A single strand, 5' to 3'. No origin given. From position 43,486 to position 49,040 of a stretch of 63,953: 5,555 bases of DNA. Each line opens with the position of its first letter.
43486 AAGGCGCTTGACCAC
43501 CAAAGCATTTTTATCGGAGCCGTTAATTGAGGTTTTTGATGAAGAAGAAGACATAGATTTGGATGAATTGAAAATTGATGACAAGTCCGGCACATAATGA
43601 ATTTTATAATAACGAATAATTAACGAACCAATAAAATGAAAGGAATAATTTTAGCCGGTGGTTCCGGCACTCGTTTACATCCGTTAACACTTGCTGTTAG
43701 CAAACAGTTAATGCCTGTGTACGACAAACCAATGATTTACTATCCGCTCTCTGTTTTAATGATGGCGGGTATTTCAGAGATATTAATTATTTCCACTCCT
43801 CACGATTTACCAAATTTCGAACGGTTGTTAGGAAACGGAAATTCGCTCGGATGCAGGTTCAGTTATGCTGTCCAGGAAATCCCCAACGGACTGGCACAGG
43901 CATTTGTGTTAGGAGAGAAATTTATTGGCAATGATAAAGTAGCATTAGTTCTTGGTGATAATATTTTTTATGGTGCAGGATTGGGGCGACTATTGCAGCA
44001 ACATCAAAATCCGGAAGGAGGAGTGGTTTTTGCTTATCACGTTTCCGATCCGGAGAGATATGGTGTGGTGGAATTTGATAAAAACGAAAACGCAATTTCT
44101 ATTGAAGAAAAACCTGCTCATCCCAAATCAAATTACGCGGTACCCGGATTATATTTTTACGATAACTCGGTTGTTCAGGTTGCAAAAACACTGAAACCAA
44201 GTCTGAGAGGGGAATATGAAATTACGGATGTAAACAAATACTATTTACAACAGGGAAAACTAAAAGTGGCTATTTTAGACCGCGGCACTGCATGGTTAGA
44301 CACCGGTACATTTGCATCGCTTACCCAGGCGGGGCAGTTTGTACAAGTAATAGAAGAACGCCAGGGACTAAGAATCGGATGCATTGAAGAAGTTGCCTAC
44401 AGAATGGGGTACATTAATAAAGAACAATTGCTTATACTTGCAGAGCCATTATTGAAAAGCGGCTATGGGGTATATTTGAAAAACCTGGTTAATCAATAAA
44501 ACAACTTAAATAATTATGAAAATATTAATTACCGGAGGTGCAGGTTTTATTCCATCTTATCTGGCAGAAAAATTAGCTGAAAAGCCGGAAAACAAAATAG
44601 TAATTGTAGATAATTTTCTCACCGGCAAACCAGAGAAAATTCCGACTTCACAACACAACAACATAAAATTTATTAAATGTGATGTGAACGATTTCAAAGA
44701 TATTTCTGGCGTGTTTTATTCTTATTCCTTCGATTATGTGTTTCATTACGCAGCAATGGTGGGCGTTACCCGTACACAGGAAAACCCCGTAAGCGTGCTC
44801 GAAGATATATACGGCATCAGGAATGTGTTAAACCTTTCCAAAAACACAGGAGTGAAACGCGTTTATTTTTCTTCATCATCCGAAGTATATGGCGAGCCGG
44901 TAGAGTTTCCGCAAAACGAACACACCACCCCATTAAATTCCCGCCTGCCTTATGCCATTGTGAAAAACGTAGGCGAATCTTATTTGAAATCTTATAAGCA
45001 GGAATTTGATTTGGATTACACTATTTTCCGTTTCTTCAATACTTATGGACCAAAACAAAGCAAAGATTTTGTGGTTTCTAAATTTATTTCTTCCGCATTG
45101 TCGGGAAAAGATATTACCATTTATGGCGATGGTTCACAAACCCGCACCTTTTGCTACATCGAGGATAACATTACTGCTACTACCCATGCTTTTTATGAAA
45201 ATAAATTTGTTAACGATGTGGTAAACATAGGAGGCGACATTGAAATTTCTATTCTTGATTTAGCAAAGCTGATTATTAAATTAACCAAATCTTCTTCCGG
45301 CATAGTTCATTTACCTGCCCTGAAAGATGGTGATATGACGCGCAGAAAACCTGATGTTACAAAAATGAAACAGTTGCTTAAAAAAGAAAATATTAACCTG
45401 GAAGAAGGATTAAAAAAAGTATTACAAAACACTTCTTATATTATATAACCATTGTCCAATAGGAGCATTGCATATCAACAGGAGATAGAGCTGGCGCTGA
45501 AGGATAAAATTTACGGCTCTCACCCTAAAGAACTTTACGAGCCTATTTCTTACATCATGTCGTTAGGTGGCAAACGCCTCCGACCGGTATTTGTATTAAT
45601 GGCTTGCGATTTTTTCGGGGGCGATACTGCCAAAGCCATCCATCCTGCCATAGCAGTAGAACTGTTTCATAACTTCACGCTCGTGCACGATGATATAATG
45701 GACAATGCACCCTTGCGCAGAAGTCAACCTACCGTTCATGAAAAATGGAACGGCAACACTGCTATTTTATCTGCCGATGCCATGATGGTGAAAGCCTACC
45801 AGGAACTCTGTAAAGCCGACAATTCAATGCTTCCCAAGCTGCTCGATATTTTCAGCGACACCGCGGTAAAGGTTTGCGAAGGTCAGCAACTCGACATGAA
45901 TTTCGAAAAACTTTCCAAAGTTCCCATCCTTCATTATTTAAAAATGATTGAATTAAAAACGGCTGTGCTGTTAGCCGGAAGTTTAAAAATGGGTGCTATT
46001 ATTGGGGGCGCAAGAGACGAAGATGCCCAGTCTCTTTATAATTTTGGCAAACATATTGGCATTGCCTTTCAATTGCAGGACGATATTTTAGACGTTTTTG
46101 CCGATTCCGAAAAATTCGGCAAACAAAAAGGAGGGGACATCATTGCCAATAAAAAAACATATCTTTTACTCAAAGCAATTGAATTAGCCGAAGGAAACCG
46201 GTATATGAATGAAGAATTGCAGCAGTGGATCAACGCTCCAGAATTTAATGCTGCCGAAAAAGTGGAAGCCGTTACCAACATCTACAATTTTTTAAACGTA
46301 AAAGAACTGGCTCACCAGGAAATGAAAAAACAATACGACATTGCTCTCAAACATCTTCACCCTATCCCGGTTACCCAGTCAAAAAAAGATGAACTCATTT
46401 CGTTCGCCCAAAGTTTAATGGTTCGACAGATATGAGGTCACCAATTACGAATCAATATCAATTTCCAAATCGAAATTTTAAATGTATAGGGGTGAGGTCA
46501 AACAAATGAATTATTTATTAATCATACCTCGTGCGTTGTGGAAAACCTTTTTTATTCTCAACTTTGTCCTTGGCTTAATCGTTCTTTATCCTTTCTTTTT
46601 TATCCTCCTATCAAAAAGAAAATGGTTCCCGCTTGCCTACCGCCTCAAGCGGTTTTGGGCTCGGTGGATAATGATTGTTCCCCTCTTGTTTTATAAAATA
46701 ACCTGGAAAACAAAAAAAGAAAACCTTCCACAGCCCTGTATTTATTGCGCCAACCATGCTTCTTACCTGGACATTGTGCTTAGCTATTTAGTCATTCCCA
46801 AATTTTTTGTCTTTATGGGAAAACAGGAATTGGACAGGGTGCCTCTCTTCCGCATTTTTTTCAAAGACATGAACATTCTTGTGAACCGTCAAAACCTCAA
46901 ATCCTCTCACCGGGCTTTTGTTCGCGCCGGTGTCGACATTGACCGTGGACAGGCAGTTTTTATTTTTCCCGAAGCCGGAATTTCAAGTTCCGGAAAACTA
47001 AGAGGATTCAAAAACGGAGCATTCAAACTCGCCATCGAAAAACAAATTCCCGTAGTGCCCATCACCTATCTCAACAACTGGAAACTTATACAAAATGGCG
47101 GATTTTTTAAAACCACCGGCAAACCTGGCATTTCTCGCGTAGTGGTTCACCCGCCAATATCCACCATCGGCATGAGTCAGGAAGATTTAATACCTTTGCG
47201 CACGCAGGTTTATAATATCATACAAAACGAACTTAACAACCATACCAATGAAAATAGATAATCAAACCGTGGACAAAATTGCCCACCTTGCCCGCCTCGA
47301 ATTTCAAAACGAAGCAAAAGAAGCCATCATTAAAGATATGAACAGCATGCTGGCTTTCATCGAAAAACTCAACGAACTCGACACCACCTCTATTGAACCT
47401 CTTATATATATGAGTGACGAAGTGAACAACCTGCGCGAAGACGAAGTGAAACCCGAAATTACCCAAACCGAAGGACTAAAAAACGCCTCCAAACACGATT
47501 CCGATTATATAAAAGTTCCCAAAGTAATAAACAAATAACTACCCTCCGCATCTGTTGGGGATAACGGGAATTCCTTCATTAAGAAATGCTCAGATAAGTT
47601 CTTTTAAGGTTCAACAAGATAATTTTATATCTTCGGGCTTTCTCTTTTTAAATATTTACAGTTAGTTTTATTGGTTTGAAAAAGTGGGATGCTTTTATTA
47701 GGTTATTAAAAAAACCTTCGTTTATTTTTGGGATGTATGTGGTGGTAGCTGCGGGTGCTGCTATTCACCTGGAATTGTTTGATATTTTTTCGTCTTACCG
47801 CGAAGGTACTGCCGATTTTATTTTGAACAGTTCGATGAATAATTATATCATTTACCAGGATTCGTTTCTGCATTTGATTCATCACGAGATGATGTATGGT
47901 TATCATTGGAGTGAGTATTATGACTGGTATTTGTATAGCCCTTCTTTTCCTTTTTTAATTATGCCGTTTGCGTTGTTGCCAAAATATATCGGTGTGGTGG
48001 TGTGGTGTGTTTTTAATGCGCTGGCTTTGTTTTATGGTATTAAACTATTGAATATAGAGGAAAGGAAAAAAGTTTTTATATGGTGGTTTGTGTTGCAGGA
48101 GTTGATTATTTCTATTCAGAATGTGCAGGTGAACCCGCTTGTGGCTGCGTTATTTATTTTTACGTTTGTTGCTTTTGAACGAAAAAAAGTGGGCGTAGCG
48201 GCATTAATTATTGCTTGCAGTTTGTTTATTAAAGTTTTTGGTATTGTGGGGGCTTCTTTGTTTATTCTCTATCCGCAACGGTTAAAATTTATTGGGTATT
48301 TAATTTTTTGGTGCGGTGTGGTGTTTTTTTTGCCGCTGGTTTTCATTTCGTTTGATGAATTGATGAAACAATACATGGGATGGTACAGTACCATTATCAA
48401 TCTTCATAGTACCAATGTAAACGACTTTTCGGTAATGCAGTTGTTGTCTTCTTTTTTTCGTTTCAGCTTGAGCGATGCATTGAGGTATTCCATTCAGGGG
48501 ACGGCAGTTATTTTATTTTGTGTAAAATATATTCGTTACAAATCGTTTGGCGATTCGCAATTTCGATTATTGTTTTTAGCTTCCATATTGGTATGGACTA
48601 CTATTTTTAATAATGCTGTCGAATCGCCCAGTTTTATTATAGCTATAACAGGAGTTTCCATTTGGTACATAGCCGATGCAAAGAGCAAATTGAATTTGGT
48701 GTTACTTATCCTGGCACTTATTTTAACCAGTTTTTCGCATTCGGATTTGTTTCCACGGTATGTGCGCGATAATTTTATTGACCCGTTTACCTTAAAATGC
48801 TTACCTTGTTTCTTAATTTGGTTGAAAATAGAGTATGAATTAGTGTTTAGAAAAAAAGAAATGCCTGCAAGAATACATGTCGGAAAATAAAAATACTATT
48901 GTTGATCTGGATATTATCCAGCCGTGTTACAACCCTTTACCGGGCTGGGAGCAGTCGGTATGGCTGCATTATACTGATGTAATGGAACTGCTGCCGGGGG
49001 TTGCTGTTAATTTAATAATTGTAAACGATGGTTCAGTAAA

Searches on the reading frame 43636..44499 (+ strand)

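Call 54: search_protein_families(library=pfam, proteins=[window:43636-44499:+], max_evalue=0.001)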
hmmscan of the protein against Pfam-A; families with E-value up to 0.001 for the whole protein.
window:43636-44499:+ (287 aa): 2 families
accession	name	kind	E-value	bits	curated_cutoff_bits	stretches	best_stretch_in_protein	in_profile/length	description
PF00483.29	NTP_transferase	-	3.4e-73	246.7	21.2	1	2-236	1-242/245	Nucleotidyl transferase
PF12804.13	NTP_transf_3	-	1.2e-09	39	27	1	3-135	1-123/160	MobA-like NTP transferase domain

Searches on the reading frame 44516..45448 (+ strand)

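Call 54: search_protein_families(library=pfam, proteins=[window:44516-45448:+], max_evalue=0.001)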
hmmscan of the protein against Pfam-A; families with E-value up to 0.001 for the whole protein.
window:44516-45448:+ (310 aa): 7 families
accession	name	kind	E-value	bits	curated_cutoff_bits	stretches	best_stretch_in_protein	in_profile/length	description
PF01370.27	Epimerase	-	2.1e-52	178.4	20.9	1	3-239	1-240/240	NAD dependent epimerase/dehydratase family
PF16363.11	GDP_Man_Dehyd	-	3.8e-49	168.4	27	1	4-301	1-331/332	GDP-mannose 4,6 dehydratase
PF01073.25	3Beta_HSD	-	3.4e-16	59.6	22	1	4-217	1-220/280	3-beta hydroxysteroid dehydrogenase/isomerase family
PF02719.21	Polysacc_synt_2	-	2.4e-15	56.9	20.2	1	3-259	1-249/293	Polysaccharide biosynthesis protein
PF04321.23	RmlD_sub_bind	-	5.7e-09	35.9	27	1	1-262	1-236/287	RmlD substrate binding domain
PF13460.12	NAD_binding_10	-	8.8e-09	35.9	27.2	1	7-177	1-147/184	NAD(P)H-binding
PF07993.18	NAD_binding_4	-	1.1e-07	31.8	20.1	1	71-176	88-207/258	Male sterility protein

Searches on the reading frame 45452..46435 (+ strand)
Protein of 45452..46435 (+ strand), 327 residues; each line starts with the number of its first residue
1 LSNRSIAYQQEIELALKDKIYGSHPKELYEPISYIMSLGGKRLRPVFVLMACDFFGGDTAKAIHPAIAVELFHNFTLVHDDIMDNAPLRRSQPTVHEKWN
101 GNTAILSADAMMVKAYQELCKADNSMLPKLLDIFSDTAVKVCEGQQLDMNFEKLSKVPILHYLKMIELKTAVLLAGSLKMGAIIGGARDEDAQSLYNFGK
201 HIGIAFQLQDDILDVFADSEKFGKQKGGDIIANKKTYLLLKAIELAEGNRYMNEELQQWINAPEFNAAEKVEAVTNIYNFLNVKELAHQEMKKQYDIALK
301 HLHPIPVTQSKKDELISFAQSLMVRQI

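Call 56: search_protein_families(library=pfam, proteins=[window:45452-46435:+], max_evalue=0.001)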
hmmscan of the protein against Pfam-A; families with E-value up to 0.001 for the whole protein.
window:45452-46435:+ (327 aa): 1 family
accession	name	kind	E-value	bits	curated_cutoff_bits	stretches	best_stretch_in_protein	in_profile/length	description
PF00348.22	polyprenyl_synt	-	2.2e-74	250.3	27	1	26-276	2-249/251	Polyprenyl synthetase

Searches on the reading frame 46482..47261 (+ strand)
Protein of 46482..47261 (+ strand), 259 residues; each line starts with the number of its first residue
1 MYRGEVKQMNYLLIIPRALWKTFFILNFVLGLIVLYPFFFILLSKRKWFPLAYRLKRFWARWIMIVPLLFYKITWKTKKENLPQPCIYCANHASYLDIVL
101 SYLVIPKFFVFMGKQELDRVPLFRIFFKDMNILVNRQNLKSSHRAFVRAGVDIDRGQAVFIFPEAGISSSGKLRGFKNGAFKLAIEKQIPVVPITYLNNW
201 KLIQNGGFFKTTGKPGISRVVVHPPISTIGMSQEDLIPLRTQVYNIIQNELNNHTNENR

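Call 56: search_protein_families(library=pfam, proteins=[window:46482-47261:+], max_evalue=0.001)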
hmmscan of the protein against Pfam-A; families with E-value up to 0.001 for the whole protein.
window:46482-47261:+ (259 aa): 1 family
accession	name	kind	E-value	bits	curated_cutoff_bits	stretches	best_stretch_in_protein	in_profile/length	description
PF01553.26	Acyltransferase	-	1.7e-24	86.5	23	1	77-196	5-131/132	Acyltransferase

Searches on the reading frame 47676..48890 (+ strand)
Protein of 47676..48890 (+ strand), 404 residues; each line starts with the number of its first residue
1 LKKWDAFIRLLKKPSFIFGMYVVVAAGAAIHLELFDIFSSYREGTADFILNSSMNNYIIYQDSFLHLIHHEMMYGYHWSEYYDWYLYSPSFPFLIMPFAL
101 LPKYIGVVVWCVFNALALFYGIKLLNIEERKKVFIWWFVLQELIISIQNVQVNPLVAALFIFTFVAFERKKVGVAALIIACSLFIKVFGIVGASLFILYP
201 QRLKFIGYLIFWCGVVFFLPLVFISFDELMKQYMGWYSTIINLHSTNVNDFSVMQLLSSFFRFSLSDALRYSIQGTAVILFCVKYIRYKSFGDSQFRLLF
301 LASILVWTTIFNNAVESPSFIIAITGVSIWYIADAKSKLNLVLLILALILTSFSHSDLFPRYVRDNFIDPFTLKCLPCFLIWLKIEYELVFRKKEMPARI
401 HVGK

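Call 54: search_protein_families(library=pfam, proteins=[window:47676-48890:+], max_evalue=0.001)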
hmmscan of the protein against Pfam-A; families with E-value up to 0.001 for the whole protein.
window:47676-48890:+ (404 aa): 1 family
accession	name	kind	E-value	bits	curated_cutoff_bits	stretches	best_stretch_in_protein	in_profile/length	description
PF09594.16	GT87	-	3.4e-19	70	25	1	85-288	1-214/237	Glycosyltransferase family 87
